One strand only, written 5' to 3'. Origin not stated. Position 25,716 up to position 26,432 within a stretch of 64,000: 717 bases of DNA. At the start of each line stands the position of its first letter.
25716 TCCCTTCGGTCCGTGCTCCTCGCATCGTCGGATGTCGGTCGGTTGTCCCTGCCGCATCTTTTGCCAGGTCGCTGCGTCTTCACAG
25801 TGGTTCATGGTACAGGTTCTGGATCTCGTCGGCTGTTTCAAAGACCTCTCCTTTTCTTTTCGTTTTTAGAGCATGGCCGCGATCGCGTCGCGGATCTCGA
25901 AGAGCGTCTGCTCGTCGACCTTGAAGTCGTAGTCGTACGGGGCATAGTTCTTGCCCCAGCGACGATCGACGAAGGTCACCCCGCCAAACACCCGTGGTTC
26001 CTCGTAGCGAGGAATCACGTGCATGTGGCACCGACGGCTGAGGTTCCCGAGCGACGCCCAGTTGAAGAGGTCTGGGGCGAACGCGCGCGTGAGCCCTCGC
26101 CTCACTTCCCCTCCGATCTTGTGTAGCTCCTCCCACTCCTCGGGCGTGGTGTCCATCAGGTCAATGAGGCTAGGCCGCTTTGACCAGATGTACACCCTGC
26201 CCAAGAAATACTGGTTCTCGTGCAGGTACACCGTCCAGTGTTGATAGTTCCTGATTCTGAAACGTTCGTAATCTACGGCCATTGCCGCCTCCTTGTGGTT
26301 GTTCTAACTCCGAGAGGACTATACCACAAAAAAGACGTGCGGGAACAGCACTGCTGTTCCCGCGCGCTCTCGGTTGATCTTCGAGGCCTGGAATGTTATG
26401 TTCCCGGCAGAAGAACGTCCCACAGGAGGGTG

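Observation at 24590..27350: GC-rich ~2.7 kb insert between recR and the DEAD-box helicase carrying HNH endonuclease, HIT-like and NT5C-type deoxynucleotidase genes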

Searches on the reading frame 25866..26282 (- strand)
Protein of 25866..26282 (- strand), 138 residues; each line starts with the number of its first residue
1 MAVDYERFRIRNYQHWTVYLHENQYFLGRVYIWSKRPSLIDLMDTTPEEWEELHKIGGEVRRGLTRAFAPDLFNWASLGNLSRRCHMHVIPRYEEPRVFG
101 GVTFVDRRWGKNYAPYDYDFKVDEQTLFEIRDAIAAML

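Call 4: search_protein_families(library=pfam, proteins=[window:25866-26282:-], max_evalue=0.01)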
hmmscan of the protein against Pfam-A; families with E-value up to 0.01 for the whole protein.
window:25866-26282:- (138 aa): 1 family
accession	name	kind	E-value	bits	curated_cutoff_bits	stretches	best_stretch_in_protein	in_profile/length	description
PF01230.28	HIT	-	0.0011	20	21.5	1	36-94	35-97/98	HIT domain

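Call 14: search_protein_families(library=ncbifam, proteins=[window:25866-26282:-], max_evalue=0.1)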
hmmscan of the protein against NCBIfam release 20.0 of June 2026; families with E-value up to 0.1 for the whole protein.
window:25866-26282:- (138 aa): 1 family
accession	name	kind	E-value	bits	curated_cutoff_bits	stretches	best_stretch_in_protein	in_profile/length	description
NF052622.1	ATPAdlTfActino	equivalog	0.023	14.2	290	1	39-95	83-145/176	ATP adenylyltransferase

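Call 15: search_protein_families(library=phrogs, proteins=[window:25866-26282:-], max_evalue=0.1)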
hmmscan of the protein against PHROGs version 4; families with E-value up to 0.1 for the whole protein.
window:25866-26282:- (138 aa): 1 family
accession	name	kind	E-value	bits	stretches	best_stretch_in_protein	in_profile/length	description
phrog_6748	-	unknown function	4.3e-05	24.5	1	32-100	41-107/134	-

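Call 20: search_protein_families(library=padloc, proteins=[window:25866-26282:-], max_evalue=0.01)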
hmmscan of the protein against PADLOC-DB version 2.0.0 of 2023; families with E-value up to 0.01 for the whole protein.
window:25866-26282:- (138 aa): 0 families

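Call 24: find_homologous_proteins(query=window:25866-26282:-)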
Query window:25866-26282:- (138 aa): 32 proteins with E <= 0.001 among 38 candidates.
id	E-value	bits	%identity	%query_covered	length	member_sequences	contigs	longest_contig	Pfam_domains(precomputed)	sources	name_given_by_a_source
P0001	1.7e-92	325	100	100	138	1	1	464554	-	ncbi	-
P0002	5.3e-78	278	86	100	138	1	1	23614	-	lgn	-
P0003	1.5e-59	218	67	100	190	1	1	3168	-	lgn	-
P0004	3.5e-57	210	64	98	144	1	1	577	PF01230.30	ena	-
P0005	2.8e-55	204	64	98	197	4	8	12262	PF01230.30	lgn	-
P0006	5.6e-55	203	66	95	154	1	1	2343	-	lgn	-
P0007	7.9e-55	203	61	99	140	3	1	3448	PF01230.30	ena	-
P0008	1.7e-54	202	63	99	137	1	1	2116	PF01230.30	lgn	-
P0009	4.8e-53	197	64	96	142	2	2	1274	-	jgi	jgi:diadenosine tetraphosphate (Ap4A) HIT family hydrolase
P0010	7.2e-53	196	63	99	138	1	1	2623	-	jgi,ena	-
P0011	3.0e-52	194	62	96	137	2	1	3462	PF01230.30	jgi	-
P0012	1.8e-51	192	61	96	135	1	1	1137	PF01230.30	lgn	-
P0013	5.3e-51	190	60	99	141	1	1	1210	PF01230.30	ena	-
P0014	4.1e-50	187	59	99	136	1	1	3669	-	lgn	-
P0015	8.4e-49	183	58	97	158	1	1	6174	PF01230.30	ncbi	-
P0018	4.3e-48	181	57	100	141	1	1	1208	PF01230.30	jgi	jgi:diadenosine tetraphosphate (Ap4A) HIT family hydrolase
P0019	6.7e-48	180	58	99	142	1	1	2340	PF01230.30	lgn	-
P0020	3.0e-47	178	54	99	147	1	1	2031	PF01230.30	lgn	-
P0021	3.9e-47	178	56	96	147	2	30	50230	PF01230.30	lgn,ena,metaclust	metaclust:\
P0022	1.1e-46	176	58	94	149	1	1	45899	-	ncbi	-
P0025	7.6e-46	173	57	99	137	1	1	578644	PF01230.30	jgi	-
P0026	1.8e-45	172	55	96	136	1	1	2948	PF01230.30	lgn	-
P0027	5.1e-44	168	52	99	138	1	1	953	PF01230.30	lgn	-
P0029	2.7e-43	165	54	97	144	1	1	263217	PF01230.30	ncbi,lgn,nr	ncbi:MAG: HIT family protein [Nanoarchaeota archaeon]|nr:HIT family protein [Nanoarchaeota archaeon]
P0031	5.2e-29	119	44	93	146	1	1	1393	PF01230.30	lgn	-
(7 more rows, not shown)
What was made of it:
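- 25866..26282 (-): HIT-family protein, 138 aa, of the Fhit / Ap4A-phosphorylase-like branch. 32 homologues (call 24).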

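Call 25: find_related_loci(query=window:25866-26282:-, collection=viral_contigs, flank=6000)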
Query window:25866-26282:- (138 aa) in viral_contigs; peptide patterns used: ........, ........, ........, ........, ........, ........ (x = any residue, [..] = any of these).
4 stretches matched a pattern, but none encodes a relative of the query by tblastn (E <= 1e-3).

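Call 26: find_encoding_contigs(protein=P0002, flank=10000, max_places=4)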
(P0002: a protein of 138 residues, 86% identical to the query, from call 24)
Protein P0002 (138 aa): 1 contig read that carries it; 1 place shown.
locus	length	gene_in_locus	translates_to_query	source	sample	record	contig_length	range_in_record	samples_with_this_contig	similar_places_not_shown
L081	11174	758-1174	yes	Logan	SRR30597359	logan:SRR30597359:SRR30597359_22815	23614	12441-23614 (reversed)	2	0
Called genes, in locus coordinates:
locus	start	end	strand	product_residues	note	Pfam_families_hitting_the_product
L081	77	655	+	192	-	PF06941:NT5C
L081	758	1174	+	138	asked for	-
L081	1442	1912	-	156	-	PF01844:HNH, PF14279:HNH_5 (weak)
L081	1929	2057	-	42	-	-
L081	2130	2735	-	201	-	PF21176:RecR_HhH, PF01751:Toprim (weak), PF13662:Toprim_4, PF21175:RecR_C (weak)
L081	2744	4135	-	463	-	PF00772:DnaB, PF13481:AAA_25, PF03796:DnaB_C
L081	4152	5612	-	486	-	PF00750:tRNA-synt_1d (weak), PF01406:tRNA-synt_1e, PF09334:tRNA-synt_1g (faint), PF23493:CysS_C (weak)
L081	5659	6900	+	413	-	PF00595:PDZ, PF13180:PDZ_2, PF17820:PDZ_6, PF03572:Peptidase_S41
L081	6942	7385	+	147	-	PF01281:Ribosomal_L9_N, PF03948:Ribosomal_L9_C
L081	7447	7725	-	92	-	PF01016:Ribosomal_L27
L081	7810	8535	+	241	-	PF02481:DNA_processg_A (faint), PF18306:LDcluster4, PF03641:Lysine_decarbox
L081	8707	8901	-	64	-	-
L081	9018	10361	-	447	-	PF08614:ATG16 (weak), PF01551:Peptidase_M23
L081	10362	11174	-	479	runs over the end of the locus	PF00749:tRNA-synt_1c, PF19269:Anticodon_2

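Call 27: find_encoding_contigs(protein=P0001, flank=3000, max_places=3)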
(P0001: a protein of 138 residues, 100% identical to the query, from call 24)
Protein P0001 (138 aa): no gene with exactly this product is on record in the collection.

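Call 30: find_encoding_contigs(protein=P0022, flank=5000, max_places=2)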
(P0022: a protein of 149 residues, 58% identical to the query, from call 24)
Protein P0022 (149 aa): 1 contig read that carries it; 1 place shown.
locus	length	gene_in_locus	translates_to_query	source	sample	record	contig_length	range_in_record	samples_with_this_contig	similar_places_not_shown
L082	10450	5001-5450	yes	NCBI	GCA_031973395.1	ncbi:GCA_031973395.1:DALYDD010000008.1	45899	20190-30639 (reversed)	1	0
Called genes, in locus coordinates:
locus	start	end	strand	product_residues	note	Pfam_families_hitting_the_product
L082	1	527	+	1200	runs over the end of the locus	PF24517:CBM96, PF01471:PG_binding_1 (weak)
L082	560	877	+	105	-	PF00892:EamA, PF00893:Multi_Drug_Res (faint)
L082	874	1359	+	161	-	-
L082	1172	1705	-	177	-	-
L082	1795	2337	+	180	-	PF13302:Acetyltransf_3, PF13420:Acetyltransf_4, PF00583:Acetyltransf_1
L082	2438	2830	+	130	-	PF06983:3-dmu-9_3-mt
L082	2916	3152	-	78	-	PF04070:DUF378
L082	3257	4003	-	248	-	PF01978:TrmB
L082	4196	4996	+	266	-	PF00300:His_Phos_1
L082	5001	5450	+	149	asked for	-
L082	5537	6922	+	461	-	PF01471:PG_binding_1, PF18911:PKD_4 (faint), PF22352:K319L-like_PKD (weak)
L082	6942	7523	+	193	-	PF00551:Formyl_trans_N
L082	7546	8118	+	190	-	PF09335:VTT_dom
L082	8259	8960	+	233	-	PF00535:Glycos_transf_2, PF10111:Glyco_tranf_2_2, PF13641:Glyco_tranf_2_3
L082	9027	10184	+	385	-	PF05496:RuvB_N, PF00158:Sigma54_activat (faint), PF01078:Mg_chelatase (faint), PF00004:AAA, PF07728:AAA_5 (weak), PF13173:AAA_14 (weak), PF16193:AAA_assoc_2, PF12002:MgsA_C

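Call 31: find_encoding_contigs(protein=P0021, flank=5000, max_places=3)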
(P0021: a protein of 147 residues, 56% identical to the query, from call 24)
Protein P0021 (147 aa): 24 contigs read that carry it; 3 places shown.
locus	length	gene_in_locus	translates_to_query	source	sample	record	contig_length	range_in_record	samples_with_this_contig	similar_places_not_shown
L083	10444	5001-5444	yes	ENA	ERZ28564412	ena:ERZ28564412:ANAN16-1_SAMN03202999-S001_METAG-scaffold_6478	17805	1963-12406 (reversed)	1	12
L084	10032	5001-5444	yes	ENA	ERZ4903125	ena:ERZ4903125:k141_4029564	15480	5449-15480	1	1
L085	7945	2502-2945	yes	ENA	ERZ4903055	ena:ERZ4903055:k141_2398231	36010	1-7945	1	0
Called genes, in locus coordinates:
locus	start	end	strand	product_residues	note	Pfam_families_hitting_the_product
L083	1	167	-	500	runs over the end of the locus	PF00478:IMPDH, PF03060:NMO (faint), PF00571:CBS (weak), PF01070:FMN_dh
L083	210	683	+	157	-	-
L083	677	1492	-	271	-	PF12804:NTP_transf_3 (weak), PF00483:NTP_transferase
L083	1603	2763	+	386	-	PF00266:Aminotran_5, PF01212:Beta_elim_lyase, PF01041:DegT_DnrJ_EryC1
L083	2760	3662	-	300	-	PF04014:MazE_antitoxin (weak)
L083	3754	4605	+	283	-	PF02811:PHP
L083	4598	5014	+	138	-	-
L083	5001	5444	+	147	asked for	PF01230:HIT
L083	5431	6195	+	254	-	PF00300:His_Phos_1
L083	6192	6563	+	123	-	PF00293:NUDIX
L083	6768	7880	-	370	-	-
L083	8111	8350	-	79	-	-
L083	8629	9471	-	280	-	PF00350:Dynamin_N (faint), PF00009:GTP_EFTU (faint), PF02421:FeoB_N (faint), PF03193:RsgA_GTPase (weak), PF01926:MMR_HSR1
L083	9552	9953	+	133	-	PF00291:PALP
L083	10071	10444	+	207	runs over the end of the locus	PF00291:PALP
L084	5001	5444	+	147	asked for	PF01230:HIT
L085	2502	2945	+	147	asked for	PF01230:HIT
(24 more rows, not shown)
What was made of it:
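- HIT context: in unrelated genomes this HIT subfamily sits beside other phosphatase or nucleotide genes, His_Phos_1 in both contexts and NUDIX and PHP in one (calls 30, 31).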

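Call 32: find_encoding_contigs(protein=P0005, flank=5000, max_places=3)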
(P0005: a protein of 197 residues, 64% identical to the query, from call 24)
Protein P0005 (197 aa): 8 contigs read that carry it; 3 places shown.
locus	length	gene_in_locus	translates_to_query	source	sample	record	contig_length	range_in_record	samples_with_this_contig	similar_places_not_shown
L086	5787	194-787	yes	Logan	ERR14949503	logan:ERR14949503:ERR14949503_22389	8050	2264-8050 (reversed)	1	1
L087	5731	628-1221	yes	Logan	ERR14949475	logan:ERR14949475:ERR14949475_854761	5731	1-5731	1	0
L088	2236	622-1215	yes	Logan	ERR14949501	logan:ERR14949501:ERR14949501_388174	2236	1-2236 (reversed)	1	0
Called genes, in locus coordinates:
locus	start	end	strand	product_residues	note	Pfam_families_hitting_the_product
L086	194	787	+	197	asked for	PF01230:HIT (weak)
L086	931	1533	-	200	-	PF21176:RecR_HhH, PF01751:Toprim, PF13662:Toprim_4, PF21175:RecR_C (weak)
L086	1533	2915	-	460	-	PF00772:DnaB, PF13481:AAA_25, PF03796:DnaB_C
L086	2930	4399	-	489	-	PF00133:tRNA-synt_1 (faint), PF01406:tRNA-synt_1e, PF01921:tRNA-synt_1f (faint), PF09334:tRNA-synt_1g (weak), PF09190:DALR_2 (faint), PF23493:CysS_C (weak)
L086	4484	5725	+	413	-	PF00595:PDZ, PF13180:PDZ_2, PF17820:PDZ_6, PF03572:Peptidase_S41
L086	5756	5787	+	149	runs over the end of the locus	PF01281:Ribosomal_L9_N, PF03948:Ribosomal_L9_C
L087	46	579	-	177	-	-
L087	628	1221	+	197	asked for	PF01230:HIT (weak)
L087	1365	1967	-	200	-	PF21176:RecR_HhH, PF01751:Toprim, PF13662:Toprim_4, PF21175:RecR_C (weak)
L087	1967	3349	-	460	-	PF00772:DnaB, PF13481:AAA_25, PF03796:DnaB_C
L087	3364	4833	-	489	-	PF00133:tRNA-synt_1 (faint), PF01406:tRNA-synt_1e, PF01921:tRNA-synt_1f (faint), PF09334:tRNA-synt_1g (weak), PF09190:DALR_2 (faint), PF23493:CysS_C (weak)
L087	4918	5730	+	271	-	?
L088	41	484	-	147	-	-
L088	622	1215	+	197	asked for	PF01230:HIT (weak)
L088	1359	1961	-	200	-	PF21176:RecR_HhH, PF01751:Toprim, PF13662:Toprim_4, PF21175:RecR_C (weak)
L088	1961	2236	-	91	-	?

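Call 36: search_solved_structures(query=A3, max_evalue=0.01, show_alignments=2)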
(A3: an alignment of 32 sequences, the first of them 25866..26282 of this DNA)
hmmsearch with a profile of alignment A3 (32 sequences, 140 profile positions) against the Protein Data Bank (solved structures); distinct sequences matched with E-value up to 0.01: 15.
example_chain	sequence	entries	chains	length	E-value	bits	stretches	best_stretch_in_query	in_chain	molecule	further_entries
2oik_A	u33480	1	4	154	2.9e-16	62.6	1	17-102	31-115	Histidine triad (HIT) protein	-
3i4s_A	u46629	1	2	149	4.6e-09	39.3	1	31-92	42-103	HISTIDINE TRIAD PROTEIN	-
3i24_A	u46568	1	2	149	1.7e-08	37.4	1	34-97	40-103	HIT family hydrolase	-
3ohe_A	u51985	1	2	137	1.1e-07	34.9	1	32-94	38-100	Histidine triad (HIT) protein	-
3wo5_A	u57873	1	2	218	3.8e-06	29.8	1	31-98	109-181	AP-4-A phosphorylase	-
3ano_A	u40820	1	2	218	4.2e-06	29.7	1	31-98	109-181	AP-4-A phosphorylase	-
3imi_A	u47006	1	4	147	6.8e-06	29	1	8-98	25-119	HIT family protein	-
6af2_A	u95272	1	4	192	2.6e-05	27.1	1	32-98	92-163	HIT domain-containing protein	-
1y23_A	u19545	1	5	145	0.00015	24.7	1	6-98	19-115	Histidine triad protein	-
3nrd_A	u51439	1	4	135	0.00058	22.8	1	32-93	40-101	histidine triad (HIT) protein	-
3vkl_A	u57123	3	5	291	0.0011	21.9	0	67-127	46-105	Galectin-8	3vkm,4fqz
31np_A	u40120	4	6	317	0.0014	21.6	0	67-127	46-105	Galectin-8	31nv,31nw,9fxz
4han_A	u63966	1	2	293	0.0017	21.3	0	67-127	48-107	Galectin-8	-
3l7x_A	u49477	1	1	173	0.0017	21.3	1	17-99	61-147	Putative Hit-like protein involved in cell-cycle regulation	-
3lb5_A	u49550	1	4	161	0.0086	19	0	35-93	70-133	Hit-like protein involved in cell-cycle regulation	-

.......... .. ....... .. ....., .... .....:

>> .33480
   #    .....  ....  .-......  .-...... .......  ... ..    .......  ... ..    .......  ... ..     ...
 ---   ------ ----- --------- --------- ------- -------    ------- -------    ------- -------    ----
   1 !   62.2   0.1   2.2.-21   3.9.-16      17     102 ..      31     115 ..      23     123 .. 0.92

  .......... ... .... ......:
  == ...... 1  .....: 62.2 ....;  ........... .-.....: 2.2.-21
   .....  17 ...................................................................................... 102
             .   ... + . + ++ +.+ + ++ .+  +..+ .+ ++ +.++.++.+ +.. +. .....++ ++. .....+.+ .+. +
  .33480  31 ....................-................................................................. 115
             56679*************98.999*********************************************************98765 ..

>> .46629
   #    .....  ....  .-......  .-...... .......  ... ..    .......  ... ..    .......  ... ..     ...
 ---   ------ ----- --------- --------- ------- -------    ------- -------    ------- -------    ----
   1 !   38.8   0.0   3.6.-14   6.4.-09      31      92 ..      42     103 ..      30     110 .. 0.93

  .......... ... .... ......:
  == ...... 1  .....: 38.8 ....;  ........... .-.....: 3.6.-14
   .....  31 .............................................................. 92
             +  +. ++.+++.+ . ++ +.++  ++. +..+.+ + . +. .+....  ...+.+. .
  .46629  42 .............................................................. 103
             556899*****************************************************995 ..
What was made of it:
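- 25866..26282 (-): Profile against PDB 2oik at 2.9e-16 (call 36).
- Checked: A profile of its 32 homologues hits the HIT structure 2oik at 2.9e-16 (call 36).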

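Call 37: search_protein_families(library=pfam, proteins=[L087:46-579:-, L088:41-484:-, P0005], max_evalue=0.01)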
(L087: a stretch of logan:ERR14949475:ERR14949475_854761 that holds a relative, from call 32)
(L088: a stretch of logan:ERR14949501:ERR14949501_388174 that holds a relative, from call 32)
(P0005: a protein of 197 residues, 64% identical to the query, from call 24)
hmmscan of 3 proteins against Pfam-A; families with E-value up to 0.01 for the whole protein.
L087:46-579:- (177 aa): 0 families

L088:41-484:- (147 aa): 0 families

P0005 (197 aa): 1 family
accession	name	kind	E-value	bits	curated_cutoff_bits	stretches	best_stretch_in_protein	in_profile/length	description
PF01230.28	HIT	-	6.1e-06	27.2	21.5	1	10-92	10-96/98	HIT domain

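Call 88: predict_structure(alignment_id=A9)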
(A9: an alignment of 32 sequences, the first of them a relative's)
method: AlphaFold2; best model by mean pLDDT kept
length: 197 residues; sequences in the alignment: 32
mean_pLDDT: 88.6   pTM: 0.79
mean pLDDT of the five models: 88.6, 88.5, 88.2, 87.9, 82.8
residues with pLDDT >= 90: 120; 70-90: 60; 50-70: 12; < 50: 5
segments of 3 or more residues with pLDDT < 50: 193-197
pLDDT, mean of each block of 10 residues (from residue 1): 85 97 96 93 96 97 96 80 90 96 92 85 97 94 88 87 90 72 82 45
secondary structure, 60 per line:
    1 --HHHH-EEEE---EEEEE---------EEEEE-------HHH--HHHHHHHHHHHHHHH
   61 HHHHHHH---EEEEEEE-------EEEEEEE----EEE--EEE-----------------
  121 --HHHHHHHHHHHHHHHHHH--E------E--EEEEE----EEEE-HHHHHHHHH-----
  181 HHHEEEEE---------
elements in order: H3-6 E8-11 E15-19 E29-33 H46-67 E71-77 E85-91 E96-98 E101-103 H123-140 E153-157 E162-165 H167-175 E184-188
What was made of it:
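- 25866..26282 (-): An AF2 model of the fused relative P0005 has pLDDT 88.6 (call 88).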

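Call 91: fold_search(model_id=the predicted structure, library=pdb)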
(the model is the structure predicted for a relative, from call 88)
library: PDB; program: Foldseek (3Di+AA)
matches with E <= 10: 812; with E <= 0.001: 49
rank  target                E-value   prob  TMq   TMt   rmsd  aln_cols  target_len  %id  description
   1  3ano_B                2.8e-07  1.00  0.52  0.58   5.7       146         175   20  Crystal Structure of a Novel Diadenosine 5',5'''-P1,P4-Tetraphosphate Phosphorylase from Mycobacterium tuberculosis H3 (released 2011-05-18)
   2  2eo4                  4.0e-07  1.00  0.53  0.69   5.5       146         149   16  Crystal structure of hypothetical histidine triad nucleotide-binding protein ST2152 from Sulfolobus tokodaii strain7 (released 2007-10-02)
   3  3wo5_A                4.2e-07  1.00  0.55  0.67   3.3       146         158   21  Crystal structure of S147Q of Rv2613c from Mycobacterium tuberculosis (released 2014-12-24)
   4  3ano_A                4.8e-07  1.00  0.52  0.64   3.4       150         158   19  Crystal Structure of a Novel Diadenosine 5',5'''-P1,P4-Tetraphosphate Phosphorylase from Mycobacterium tuberculosis H3 (released 2011-05-18)
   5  6af2_A                5.7e-07  1.00  0.52  0.70   2.9       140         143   23  Crystal structure of N-terminus deletion mutant of Mycobacterium avium diadenosine 5',5'''-P1,P4-tetraphosphate phosph (released 2019-08-14)
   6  3wo5_B                6.1e-07  1.00  0.51  0.57   4.5       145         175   21  Crystal structure of S147Q of Rv2613c from Mycobacterium tuberculosis (released 2014-12-24)
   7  6af2_B                7.3e-07  1.00  0.52  0.72   4.5       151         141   22  Crystal structure of N-terminus deletion mutant of Mycobacterium avium diadenosine 5',5'''-P1,P4-tetraphosphate phosph (released 2019-08-14)
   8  3i4s_A                8.2e-07  1.00  0.56  0.80   2.5       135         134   18  CRYSTAL STRUCTURE OF HISTIDINE TRIAD PROTEIN blr8122 FROM Bradyrhizobium japonicum (released 2009-07-14)
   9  3i24_B                8.2e-07  1.00  0.57  0.78   4.2       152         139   16  Crystal Structure of a HIT family hydrolase protein from Vibrio fischeri. Northeast Structural Genomics Consortium tar (released 2009-07-21)
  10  2oik_C                9.8e-07  1.00  0.46  0.62   6.1       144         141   22  Crystal structure of a histidine triad (hit) protein (mfla_2506) from methylobacillus flagellatus kt at 1.65 A resolut (released 2007-01-30)
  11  2oik_A                9.8e-07  1.00  0.46  0.62   6.1       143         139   22  Crystal structure of a histidine triad (hit) protein (mfla_2506) from methylobacillus flagellatus kt at 1.65 A resolut (released 2007-01-30)
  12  6af2_D                1.2e-06  1.00  0.53  0.71   3.3       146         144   21  Crystal structure of N-terminus deletion mutant of Mycobacterium avium diadenosine 5',5'''-P1,P4-tetraphosphate phosph (released 2019-08-14)
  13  3o0m_B                1.6e-06  1.00  0.46  0.65   3.9       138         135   18  Crystal structure of a ZN-bound histidine triad family protein from Mycobacterium smegmatis (released 2010-08-04)
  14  3i4s_B                1.8e-06  1.00  0.56  0.80   2.5       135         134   18  CRYSTAL STRUCTURE OF HISTIDINE TRIAD PROTEIN blr8122 FROM Bradyrhizobium japonicum (released 2009-07-14)
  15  3lb5_C                2.0e-06  1.00  0.50  0.70   2.7       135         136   12  Crystal structure of Hit-like protein involved in cell-cycle regulation from Bartonella henselae with unknown ligand (released 2010-01-19)
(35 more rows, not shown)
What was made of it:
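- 25866..26282 (-): Its best fold matches are 3ano (Rv2613c Ap4A phosphorylase), 2eo4, 3i4s, 2oik and Fhit (call 91).
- On HIT superfamily (PF01230): 49 PDB matches have E <= 1e-3, all from the HIT/GalT superfamily (calls 88, 91).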
